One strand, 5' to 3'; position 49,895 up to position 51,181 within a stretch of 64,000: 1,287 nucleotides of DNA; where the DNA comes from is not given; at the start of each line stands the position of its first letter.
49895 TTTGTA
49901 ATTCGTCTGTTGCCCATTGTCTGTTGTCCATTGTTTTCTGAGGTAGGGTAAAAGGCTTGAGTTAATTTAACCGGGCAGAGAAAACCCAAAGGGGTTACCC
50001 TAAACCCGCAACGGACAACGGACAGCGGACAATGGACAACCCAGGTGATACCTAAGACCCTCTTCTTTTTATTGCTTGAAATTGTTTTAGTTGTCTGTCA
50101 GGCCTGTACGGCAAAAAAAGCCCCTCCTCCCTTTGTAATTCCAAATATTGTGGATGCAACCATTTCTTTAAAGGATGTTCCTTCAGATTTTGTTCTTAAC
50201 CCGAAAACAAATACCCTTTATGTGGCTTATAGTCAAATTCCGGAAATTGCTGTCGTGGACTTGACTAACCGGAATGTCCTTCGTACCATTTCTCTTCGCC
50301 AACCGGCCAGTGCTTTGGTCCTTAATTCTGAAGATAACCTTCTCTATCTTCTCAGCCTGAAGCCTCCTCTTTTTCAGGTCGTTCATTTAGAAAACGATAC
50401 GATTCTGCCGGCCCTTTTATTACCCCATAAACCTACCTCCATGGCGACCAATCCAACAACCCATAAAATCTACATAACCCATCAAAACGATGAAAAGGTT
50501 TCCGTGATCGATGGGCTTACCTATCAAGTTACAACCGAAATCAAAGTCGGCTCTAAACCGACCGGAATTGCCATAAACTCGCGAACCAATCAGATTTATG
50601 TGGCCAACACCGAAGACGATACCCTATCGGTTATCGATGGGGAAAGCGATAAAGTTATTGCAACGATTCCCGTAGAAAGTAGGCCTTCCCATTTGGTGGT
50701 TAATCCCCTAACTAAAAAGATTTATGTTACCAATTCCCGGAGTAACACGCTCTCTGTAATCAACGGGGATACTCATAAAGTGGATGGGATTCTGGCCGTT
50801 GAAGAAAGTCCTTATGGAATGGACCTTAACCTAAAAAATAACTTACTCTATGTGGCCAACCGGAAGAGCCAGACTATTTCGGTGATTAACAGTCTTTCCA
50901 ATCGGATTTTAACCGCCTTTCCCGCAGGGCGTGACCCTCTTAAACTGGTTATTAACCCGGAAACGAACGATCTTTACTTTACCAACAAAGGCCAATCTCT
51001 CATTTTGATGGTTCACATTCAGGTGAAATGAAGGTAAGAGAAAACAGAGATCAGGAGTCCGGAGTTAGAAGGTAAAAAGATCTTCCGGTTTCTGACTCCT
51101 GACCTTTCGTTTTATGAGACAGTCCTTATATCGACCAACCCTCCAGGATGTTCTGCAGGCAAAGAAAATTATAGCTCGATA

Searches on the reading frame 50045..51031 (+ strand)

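Call 27: search_protein_families(library=pfam, proteins=[window:50045-51031:+], max_evalue=0.001)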
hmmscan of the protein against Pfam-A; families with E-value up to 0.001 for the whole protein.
window:50045-51031:+ (328 aa): 7 families
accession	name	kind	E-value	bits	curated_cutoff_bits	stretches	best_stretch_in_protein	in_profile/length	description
PF21783.3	YNCE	-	5.2e-10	39.6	27.1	1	178-317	36-177/339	YNCE-like beta-propeller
PF01436.27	NHL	-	2.8e-09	37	20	0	171-191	3-22/28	NHL repeat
PF25174.1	Beta-prop_THOC3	-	7.6e-09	35.4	305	1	132-232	51-150/272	THOC3 beta-propeller domain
PF10282.15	Lactonase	-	5.8e-07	29.5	21.7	0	169-243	243-322/344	Lactonase, 7-bladed beta-propeller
PF23414.1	Beta-prop_EML_2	-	7.1e-06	26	90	0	133-213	4-82/266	Echinoderm microtubule-associated protein second beta-propeller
PF24233.1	DUF7446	-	0.00016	21.9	24.1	0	216-241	3-27/70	Family of unknown function (DUF7446)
PF16819.11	DUF5074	-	0.00018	21.1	27.2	0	140-247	109-219/353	Domain of unknown function (DUF5074)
